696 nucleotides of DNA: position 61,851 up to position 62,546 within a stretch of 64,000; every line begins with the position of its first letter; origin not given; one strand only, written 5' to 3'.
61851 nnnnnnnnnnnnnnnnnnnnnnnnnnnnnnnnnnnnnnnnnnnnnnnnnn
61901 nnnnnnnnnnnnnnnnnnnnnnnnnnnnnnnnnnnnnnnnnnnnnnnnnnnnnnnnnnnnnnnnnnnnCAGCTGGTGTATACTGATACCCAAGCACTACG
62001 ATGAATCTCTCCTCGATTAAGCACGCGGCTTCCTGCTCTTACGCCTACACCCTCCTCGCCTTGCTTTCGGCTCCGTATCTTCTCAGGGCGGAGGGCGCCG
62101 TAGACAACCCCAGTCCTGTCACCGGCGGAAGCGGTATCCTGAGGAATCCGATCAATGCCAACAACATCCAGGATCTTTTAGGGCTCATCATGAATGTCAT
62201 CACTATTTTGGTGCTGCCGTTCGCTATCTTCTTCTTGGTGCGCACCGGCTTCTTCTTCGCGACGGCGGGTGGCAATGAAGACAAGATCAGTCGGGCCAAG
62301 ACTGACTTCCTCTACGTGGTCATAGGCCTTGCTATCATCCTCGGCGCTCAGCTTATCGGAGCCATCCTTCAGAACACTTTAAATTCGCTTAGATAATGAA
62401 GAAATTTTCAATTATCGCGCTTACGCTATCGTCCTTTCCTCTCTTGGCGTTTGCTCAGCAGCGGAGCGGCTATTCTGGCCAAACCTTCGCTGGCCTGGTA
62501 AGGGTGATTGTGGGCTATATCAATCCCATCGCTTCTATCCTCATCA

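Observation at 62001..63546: Tandem array of four VirB2/TrbC-like two-helix pilin paralogs in two alternating sub-types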

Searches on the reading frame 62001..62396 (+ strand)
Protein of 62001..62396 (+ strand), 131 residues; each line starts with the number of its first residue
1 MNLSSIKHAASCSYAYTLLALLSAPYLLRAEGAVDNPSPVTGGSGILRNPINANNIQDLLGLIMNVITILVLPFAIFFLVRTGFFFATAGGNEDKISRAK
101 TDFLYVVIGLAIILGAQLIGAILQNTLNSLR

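Call 4: search_protein_families(library=pfam, proteins=[window:62001-62396:+], max_evalue=1)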
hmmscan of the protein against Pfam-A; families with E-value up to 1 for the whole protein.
window:62001-62396:+ (131 aa): 3 families
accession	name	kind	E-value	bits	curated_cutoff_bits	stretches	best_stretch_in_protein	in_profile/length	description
PF18895.5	T4SS_pilin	-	1.9e-06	28.3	26.6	1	54-119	3-67/71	Type IV secretion system pilin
PF04956.18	TrbC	-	7.7e-05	23.3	27.9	1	54-121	35-96/98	TrbC/VIRB2 pilin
PF13268.11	DUF4059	-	0.094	13.6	25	1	68-113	11-56/72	Protein of unknown function (DUF4059)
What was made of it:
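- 62001..62396 (+): Pilin paralogue 1 (type B, the most TrbC/VirB2-like). It has a leader of about 31 aa (...LLRA/EG), a Gly/Pro-rich spacer, an invariant NP motif, helix 1, a GGNEDK...AK loop, helix 2 and a C-terminal NSLR. PF18895 at 28.3 bits (above the 26.6 cut-off) and TrbC at 23.3 bits (call 4).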

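Call 5: search_protein_families(library=ncbifam, proteins=[window:62001-62396:+], max_evalue=1)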
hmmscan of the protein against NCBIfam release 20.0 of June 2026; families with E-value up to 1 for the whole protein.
window:62001-62396:+ (131 aa): 2 families
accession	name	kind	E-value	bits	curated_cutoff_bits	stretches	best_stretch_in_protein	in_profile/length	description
NF045849.1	ICE_MMCAP2_0565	equivalog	0.00016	21.3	40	1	53-122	6-75/80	Mbov_0395 family pilin-like conjugal transfer protein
NF041554.1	SA1362_fam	subfamily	0.014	15.5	42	1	56-93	21-57/70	SA1362 family protein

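Call 18: list_cluster_members(proteins=[window:62001-62393:+, window:62396-62779:+, window:62872-63258:+, window:63280-63543:+, window:60655-61965:+, window:57617-60073:+])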
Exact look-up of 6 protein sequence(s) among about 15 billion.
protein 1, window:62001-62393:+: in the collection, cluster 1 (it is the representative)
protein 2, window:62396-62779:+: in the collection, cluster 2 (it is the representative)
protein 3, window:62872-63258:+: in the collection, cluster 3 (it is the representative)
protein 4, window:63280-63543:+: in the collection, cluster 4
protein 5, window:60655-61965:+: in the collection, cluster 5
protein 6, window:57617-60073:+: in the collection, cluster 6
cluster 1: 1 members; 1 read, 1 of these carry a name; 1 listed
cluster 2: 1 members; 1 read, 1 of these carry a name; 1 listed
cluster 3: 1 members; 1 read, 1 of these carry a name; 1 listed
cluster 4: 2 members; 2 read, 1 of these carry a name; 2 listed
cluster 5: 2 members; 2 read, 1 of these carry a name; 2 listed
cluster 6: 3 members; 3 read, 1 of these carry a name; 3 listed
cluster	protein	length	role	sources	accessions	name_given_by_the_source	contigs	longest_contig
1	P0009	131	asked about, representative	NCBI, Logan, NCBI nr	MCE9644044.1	hypothetical protein K8Q93_02275 [Candidatus Parcubacteria bacterium] | hypothetical protein [Candidatus Parcubacteria bacterium]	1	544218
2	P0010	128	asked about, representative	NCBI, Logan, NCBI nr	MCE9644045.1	hypothetical protein K8Q93_02280 [Candidatus Parcubacteria bacterium] | hypothetical protein [Candidatus Parcubacteria bacterium]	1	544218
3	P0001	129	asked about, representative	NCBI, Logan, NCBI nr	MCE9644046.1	hypothetical protein K8Q93_02285 [Candidatus Parcubacteria bacterium] | hypothetical protein [Candidatus Parcubacteria bacterium]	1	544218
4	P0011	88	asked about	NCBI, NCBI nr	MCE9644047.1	hypothetical protein K8Q93_02290 [Candidatus Parcubacteria bacterium] | hypothetical protein [Candidatus Parcubacteria bacterium]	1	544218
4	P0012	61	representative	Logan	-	-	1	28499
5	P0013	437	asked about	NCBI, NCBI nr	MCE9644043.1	extracellular solute-binding protein [Candidatus Parcubacteria bacterium]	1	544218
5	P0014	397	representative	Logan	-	-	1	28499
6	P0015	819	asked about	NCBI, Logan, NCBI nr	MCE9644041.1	DNA gyrase subunit A [Candidatus Parcubacteria bacterium]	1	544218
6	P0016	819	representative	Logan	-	-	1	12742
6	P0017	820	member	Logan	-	-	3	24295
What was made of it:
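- Checked: They are identical to the NCBI proteins MCE9644044-47 (K8Q93_02275-02290), all annotated 'hypothetical protein' (call 18).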

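Call 23: find_homologous_proteins(query=A2, max_evalue=0.001)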
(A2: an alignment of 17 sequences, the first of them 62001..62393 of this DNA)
Query A2 (17 sequences) (131 aa, profile of the alignment): 37 proteins with E <= 0.001 among 8000 candidates.
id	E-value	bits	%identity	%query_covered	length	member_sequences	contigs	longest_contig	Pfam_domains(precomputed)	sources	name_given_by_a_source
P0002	3.8e-43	164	33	29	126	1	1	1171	PF18895.6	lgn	-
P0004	2.4e-42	162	-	-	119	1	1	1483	PF18895.6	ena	-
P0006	4.0e-42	161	33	63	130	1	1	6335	PF18895.6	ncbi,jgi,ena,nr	ncbi:MAG TPA: hypothetical protein VD967_01010 [Candidatus Paceibacterota bacterium]|nr:hypothetical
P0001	7.7e-42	160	29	24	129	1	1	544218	PF18895.6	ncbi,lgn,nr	ncbi:hypothetical protein K8Q93_02285 [Candidatus Parcubacteria bacterium]|nr:hypothetical protein [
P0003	1.5e-40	156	24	58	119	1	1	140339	-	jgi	-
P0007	5.1e-40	154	-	-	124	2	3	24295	-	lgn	-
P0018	2.4e-37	146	-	-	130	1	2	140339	-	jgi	jgi:hypothetical protein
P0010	4.5e-37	145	24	57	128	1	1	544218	-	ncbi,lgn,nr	ncbi:hypothetical protein K8Q93_02280 [Candidatus Parcubacteria bacterium]|nr:hypothetical protein [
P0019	5.6e-31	125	20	40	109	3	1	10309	-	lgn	-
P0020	6.2e-30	122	31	12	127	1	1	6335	PF18895.6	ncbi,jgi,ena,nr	ncbi:MAG TPA: hypothetical protein VD967_01015 [Candidatus Paceibacterota bacterium]|nr:hypothetical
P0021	8.8e-30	121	-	-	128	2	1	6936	PF18895.6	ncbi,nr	ncbi:MAG TPA: hypothetical protein VD967_00565 [Candidatus Paceibacterota bacterium]|nr:hypothetical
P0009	2.7e-25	107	100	100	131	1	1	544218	PF18895.6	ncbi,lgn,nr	ncbi:hypothetical protein K8Q93_02275 [Candidatus Parcubacteria bacterium]|nr:hypothetical protein [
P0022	3.9e-25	106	24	57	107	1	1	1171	-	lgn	-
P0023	6.7e-25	105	80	100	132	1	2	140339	PF18895.6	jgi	jgi:hypothetical protein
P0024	1.4e-22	98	67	7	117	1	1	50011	PF18895.6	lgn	-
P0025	1.4e-22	98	53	100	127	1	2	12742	PF18895.6,PF04956.19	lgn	-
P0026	1.5e-22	98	67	100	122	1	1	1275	PF18895.6,PF04956.19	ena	-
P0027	6.0e-22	96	21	82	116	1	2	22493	PF18895.6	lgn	-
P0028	1.8e-21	94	38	18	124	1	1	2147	PF18895.6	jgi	jgi:hypothetical protein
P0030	3.9e-20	90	74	100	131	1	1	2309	PF18895.6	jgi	-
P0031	1.2e-19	88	64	100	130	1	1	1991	PF18895.6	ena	-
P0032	3.3e-18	84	84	66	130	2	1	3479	PF18895.6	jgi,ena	-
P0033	2.8e-16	78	69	56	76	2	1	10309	PF18895.6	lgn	-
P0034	2.3e-15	75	24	44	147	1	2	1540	PF18895.6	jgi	jgi:succinate dehydrogenase/fumarate reductase cytochrome b subunit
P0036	1.1e-11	63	21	50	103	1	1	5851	PF18895.6,PF04956.19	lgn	-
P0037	2.4e-11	62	27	64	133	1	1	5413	PF18895.6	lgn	-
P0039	1.5e-9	56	-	-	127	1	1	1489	PF18895.6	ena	-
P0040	6.9e-8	51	31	63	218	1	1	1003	PF18895.6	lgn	-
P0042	1.4e-6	46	24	32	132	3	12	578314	-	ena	-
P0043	3.5e-5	42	31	73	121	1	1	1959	PF18895.6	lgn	-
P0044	1.1e-4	40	29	44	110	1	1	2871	PF18895.6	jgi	jgi:hypothetical protein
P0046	4.4e-4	38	31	49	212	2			PF18895.6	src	-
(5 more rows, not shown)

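Call 36: predict_structure(alignment_id=A5)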
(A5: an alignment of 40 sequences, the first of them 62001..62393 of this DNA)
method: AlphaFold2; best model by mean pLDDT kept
length: 131 residues; sequences in the alignment: 40
mean_pLDDT: 78.7   pTM: 0.48
mean pLDDT of the five models: 78.7, 74.1, 73.7, 70.1, 67.0
residues with pLDDT >= 90: 23; 70-90: 79; 50-70: 21; < 50: 8
segments of 3 or more residues with pLDDT < 50: 35-37, 42-44
pLDDT, mean of each block of 10 residues (from residue 1): 71 85 75 52 52 72 85 90 88 89 91 89 84 71
secondary structure, 60 per line:
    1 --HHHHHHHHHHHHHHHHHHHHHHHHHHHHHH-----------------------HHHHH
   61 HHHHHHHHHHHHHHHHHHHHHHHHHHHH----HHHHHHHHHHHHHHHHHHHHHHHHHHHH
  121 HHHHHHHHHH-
elements in order: H3-32 H56-88 H93-130
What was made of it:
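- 62001..62396 (+): AlphaFold2 helices at 56-88 and 93-130, pLDDT 85-91 (call 36).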

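Call 39: fold_search(model_id=the predicted structure, library=pdb)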
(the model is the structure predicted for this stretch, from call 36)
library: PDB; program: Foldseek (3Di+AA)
matches with E <= 10: 62; with E <= 0.001: 0
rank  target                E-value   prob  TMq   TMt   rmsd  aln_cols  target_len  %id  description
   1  9vub_C                1.4e+00  0.84  0.45  0.17   2.6        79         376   14  channel C complex with 3 (released 2026-03-11)
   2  9vub_A                1.4e+00  0.84  0.44  0.17   2.7        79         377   14  channel C complex with 3 (released 2026-03-11)
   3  6cnn_A                1.8e+00  0.60  0.46  0.18  14.8       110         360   12  Cryo-EM structure of the human SK4/calmodulin channel complex in the Ca2+ bound state I (released 2018-05-02)
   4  1l6t_MODEL_1_A        1.8e+00  0.51  0.38  0.55   4.8        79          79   22  STRUCTURE OF ALA24/ASP61 TO ASP24/ASN61 SUBSTITUTED SUBUNIT C OF ESCHERICHIA COLI ATP SYNTHASE (released 2002-07-24)
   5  6czq_B                3.7e+00  0.41  0.33  0.44   4.2        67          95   12  A V-to-F substitution in SK2 channels causes Ca2+ hypersensitivity and improves locomotion in a C. elegans ALS model (released 2018-08-01)
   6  6v7u_B                3.9e+00  0.54  0.31  0.67   2.2        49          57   20  Structure of a phage-encoded quorum sensing anti-activator, Aqs1 (released 2020-12-16)
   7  4h63_K                4.2e+00  0.60  0.37  0.48   1.9        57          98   19  Structure of the Schizosaccharomyces pombe Mediator head module (released 2012-10-31)
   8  6rgz_A                4.7e+00  0.47  0.45  0.26   2.6        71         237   10  Revisiting pH-gated conformational switch. Complex HK853-RR468 pH 6.5 (released 2020-02-19)
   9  5wbx_B                4.7e+00  0.35  0.33  0.44   2.7        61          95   15  Structural insights into the potency of SK/IK channel positive modulators (released 2017-12-20)
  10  8vc9_B                4.7e+00  0.18  0.35  0.14  26.3       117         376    8  Hybrid response regulator LvrB from Leptospira / phosphorylated REC form (released 2024-12-18)
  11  9o85_A                5.0e+00  0.54  0.47  0.17   2.0        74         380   15  Cryo-EM structure of KCa2.2_I/calmodulin channel in complex with rimtuzalcap (released 2025-06-18)
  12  2y39                  5.0e+00  0.38  0.41  0.48   5.6        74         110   11  Ni-bound form of Cupriavidus metallidurans CH34 CnrXs (released 2011-03-30)
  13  2y3d_A                5.0e+00  0.35  0.38  0.44   5.7        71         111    8  Zn-bound form of Cupriavidus metallidurans CH34 CnrXs (released 2011-03-30)
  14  3fd9_B                5.0e+00  0.21  0.37  0.23   3.6        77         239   10  Crystal Structure of the transcriptional anti-activator ExsD from Pseudomonas aeruginosa (released 2009-06-23)
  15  3lq7_B                5.0e+00  0.13  0.27  0.20   4.6        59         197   15  Crystal structure of glutathione s-transferase from agrobacterium tumefaciens str. c58 (released 2010-02-23)
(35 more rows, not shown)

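Call 40: search_solved_structures(query=A5, max_evalue=10, show_alignments=2)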
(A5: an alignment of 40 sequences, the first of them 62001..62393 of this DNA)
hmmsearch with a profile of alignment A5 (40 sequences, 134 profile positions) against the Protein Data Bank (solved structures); distinct sequences matched with E-value up to 10: 14.
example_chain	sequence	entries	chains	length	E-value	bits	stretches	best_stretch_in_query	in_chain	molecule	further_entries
8k4p_A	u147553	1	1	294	0.0019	21.5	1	14-111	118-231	G protein-coupled receptor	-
8k4o_E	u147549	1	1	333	0.0027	21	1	14-111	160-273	G protein-coupled receptor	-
9ejc_E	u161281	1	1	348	0.0072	19.6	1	32-111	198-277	viral G-protein coupled receptor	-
8w1a_A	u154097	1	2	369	0.0082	19.4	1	32-111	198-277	viral G-protein coupled receptor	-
8ixk_P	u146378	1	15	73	0.16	15.2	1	6-58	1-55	Capsid protein G8P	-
7xa3_R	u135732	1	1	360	0.25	14.6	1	11-114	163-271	Isoform B of C-C chemokine receptor type 2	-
6d89_C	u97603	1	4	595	0.41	13.9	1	6-31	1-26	Beta-galactosidase/beta-glucuronidase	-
6d1n_A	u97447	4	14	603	0.42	13.9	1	6-31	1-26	Beta-galactosidase/beta-glucuronidase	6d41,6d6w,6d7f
6ssr_A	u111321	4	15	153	1.3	12.3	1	61-105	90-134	Microsomal glutathione S-transferase 2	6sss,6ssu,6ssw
7ul2_R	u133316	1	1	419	2.3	11.5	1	1-69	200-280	Neurotensin receptor 1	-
8e1e_A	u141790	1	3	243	5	10.4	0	72-90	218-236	SG122_C3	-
8yq6_E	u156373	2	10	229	6.1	10.1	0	15-107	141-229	de novo designed ion channel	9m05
4tl3_A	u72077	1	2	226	7.9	9.8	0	28-68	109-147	Anabaena sensory rhodopsin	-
8yq5_E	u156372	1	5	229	9.6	9.5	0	15-107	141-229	de novo designed ion channel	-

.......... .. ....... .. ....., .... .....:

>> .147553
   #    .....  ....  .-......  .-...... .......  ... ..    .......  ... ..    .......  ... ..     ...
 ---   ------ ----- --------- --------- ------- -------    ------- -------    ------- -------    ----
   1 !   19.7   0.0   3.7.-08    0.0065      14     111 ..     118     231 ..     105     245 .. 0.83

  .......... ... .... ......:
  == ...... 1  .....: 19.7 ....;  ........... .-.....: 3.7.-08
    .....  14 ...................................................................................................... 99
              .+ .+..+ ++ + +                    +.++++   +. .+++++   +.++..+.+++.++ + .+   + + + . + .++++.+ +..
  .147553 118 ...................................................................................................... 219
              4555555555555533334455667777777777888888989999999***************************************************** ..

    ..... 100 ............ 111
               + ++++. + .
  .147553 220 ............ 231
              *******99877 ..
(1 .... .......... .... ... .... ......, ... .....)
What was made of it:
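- The family profile also picks up GPCR helices in the PDB at E about 0.002, which shows some compositional attraction (call 40).
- Tried and rejected: A profile search of PDB sequences gave only spurious transmembrane-helix matches (call 40).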

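Call 42: search_protein_families(library=pfam, alignment_id=A5, max_evalue=0.01)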
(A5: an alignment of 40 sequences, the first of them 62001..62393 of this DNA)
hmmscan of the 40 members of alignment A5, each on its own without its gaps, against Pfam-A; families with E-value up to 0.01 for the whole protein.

A. member 1, window:62001-62393:+ (131 aa): 2 families
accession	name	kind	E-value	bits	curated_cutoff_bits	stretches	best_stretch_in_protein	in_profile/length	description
PF18895.5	T4SS_pilin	-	1.9e-06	28.3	26.6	1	54-119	3-67/71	Type IV secretion system pilin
PF04956.18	TrbC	-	7.7e-05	23.3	27.9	1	54-121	35-96/98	TrbC/VIRB2 pilin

B. families by the number of members that match (of 40 scanned): 15 families
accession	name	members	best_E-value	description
PF18895.5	T4SS_pilin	35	1.9e-18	Type IV secretion system pilin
PF04956.18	TrbC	13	1.1e-06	TrbC/VIRB2 pilin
PF06570.16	DUF1129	2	0.0077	Protein of unknown function (DUF1129)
PF09594.16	GT87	1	0.00047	Glycosyltransferase family 87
PF04893.22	Yip1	1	0.002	Yip1 domain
PF23396.1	DUF7103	1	0.0034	Family of unknown function (DUF7103)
PF16962.11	ABC_export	1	0.0049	Putative ABC exporter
PF21944.1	Hemotin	1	0.0055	Hemotin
PF04515.18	Choline_transpo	1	0.0057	Plasma-membrane choline transporter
PF25592.1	DUF7937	1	0.0064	Domain of unknown function (DUF7937)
PF14093.11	DUF4271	1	0.0076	Domain of unknown function (DUF4271)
PF04479.18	RTA1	1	0.0088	RTA1 like protein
PF00375.23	SDF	1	0.0092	Sodium:dicarboxylate symporter family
PF19094.5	EMC6_arch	1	0.0095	EMC6-arch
PF13687.11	DUF4153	1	0.0099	Domain of unknown function (DUF4153)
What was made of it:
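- On Pfam PF18895 T4SS_pilin (Patescibacteria VirB2-like pilins): 35 of 40 relatives and paralogues match, best 1.9e-18 (call 42).
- On TrbC/VirB2 conjugative pilins (Pfam PF04956): 13 of 40 relatives hit at E<0.01, best 1.1e-6 (call 42).
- Among 40 relatives and paralogues, 35 match PF18895 and 13 match TrbC (call 42). Family members reach PF18895 at E 1.9e-18 and TrbC at 1.1e-6 (call 42).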

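Call 46: find_encoding_contigs(protein=P0042, flank=10000, max_places=3)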
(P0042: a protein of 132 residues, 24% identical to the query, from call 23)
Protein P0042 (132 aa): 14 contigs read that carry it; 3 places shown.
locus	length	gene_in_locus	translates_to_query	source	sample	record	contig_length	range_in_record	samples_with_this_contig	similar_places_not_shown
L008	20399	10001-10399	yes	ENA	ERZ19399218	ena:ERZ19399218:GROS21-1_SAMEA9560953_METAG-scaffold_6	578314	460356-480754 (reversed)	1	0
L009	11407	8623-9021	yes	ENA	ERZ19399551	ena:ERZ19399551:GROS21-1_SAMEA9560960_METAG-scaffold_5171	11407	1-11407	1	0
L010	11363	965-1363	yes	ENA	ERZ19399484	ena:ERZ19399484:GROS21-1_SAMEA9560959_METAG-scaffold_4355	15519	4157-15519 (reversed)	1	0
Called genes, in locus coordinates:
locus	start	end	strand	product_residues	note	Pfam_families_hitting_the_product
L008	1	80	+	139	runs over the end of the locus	PF00075:RNase_H, PF13456:RVT_3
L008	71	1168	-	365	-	PF00712:DNA_pol3_beta, PF02767:DNA_pol3_beta_2, PF02768:DNA_pol3_beta_3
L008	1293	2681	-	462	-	PF01695:IstB_IS21, PF00308:Bac_DnaA, PF00004:AAA, PF08299:Bac_DnaA_C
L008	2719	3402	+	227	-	PF18912:DZR_2 (weak)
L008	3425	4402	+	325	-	PF01594:AI-2E_transport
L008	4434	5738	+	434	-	PF01266:DAO (faint), PF01593:Amino_oxidase, PF13450:NAD_binding_8 (weak)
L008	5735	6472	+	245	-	PF04402:SIMPL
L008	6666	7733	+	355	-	-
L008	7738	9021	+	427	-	PF00342:PGI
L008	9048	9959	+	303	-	PF01040:UbiA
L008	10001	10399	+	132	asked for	-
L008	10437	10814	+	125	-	PF18895:T4SS_pilin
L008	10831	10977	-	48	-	-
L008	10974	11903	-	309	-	PF00535:Glycos_transf_2, PF10111:Glyco_tranf_2_2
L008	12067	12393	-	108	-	PF04977:DivIC (weak)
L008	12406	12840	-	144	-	PF09424:YqeY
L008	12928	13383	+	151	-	-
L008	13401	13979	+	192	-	PF13482:RNase_H_2 (faint)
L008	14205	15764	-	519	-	PF00239:Resolvase, PF07508:Recombinase, PF13408:Zn_ribbon_recom (weak)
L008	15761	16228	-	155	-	PF00239:Resolvase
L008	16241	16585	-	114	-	PF00239:Resolvase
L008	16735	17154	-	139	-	-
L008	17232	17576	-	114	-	-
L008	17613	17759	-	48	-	-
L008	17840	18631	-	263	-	-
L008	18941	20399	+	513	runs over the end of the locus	PF12161:HsdM_N, PF02384:N6_Mtase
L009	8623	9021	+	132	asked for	-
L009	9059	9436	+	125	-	PF18895:T4SS_pilin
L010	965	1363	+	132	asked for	-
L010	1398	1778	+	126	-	PF18895:T4SS_pilin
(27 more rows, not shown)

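Call 47: search_protein_representatives(alignment_id=A5)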
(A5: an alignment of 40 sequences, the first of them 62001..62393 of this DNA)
Query: 40 sequences, 134 profile positions. Proteins with E-value up to 0.001 (for the whole library): 101048; up to 1e-10: 31614; up to 1e-30: 173. The best 150 are listed.
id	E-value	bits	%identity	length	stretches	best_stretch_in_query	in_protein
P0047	6.4e-78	275.5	-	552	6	3-114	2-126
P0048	1.7e-75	267.7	-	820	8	37-122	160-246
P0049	1.4e-70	251.8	-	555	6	6-107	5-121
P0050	5.9e-67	240.0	-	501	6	38-108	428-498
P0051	9.4e-64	229.7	-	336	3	4-120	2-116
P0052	2.3e-63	228.4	-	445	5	7-107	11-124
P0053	3.3e-61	221.4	-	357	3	5-130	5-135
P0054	6.8e-60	217.2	-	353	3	36-116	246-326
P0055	1.6e-59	216.0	-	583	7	39-107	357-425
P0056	4.8e-59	214.4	-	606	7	39-111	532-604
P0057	5.1e-59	214.3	-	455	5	1-103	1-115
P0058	2.3e-57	209.0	-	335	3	7-122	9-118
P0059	2.7e-56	205.5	-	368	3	6-126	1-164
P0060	8.1e-56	204.0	-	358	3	6-120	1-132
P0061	8.5e-55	200.7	-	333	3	6-129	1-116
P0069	1.3e-47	177.4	-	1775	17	42-108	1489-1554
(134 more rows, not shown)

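Call 49: find_encoding_contigs(protein=P0024, flank=10000, max_places=2)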
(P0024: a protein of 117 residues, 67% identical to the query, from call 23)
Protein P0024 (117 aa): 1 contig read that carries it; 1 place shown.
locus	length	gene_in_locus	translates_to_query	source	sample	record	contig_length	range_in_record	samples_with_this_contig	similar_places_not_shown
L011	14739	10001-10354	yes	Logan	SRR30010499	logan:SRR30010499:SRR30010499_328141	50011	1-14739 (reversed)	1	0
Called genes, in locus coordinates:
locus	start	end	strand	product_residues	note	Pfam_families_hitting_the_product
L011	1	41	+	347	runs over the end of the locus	PF04545:Sigma70_r4, PF05066:HARE-HTH (weak)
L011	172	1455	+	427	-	-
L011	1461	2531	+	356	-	PF02618:YceG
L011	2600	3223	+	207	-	PF13483:Lactamase_B_3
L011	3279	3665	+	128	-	-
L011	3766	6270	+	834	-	PF00521:DNA_topoisoIV, PF03989:DNA_gyraseA_C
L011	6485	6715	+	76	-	-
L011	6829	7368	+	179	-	PF01135:PCMT, PF01209:Ubie_methyltran, PF13847:Methyltransf_31, PF08241:Methyltransf_11, PF08242:Methyltransf_12 (weak), PF13649:Methyltransf_25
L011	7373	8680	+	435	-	PF13416:SBP_bac_8, PF01547:SBP_bac_1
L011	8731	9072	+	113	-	PF18895:T4SS_pilin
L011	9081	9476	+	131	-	PF18895:T4SS_pilin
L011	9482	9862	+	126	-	PF18895:T4SS_pilin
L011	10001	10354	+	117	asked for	PF18895:T4SS_pilin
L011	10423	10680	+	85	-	PF18895:T4SS_pilin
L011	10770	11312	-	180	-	-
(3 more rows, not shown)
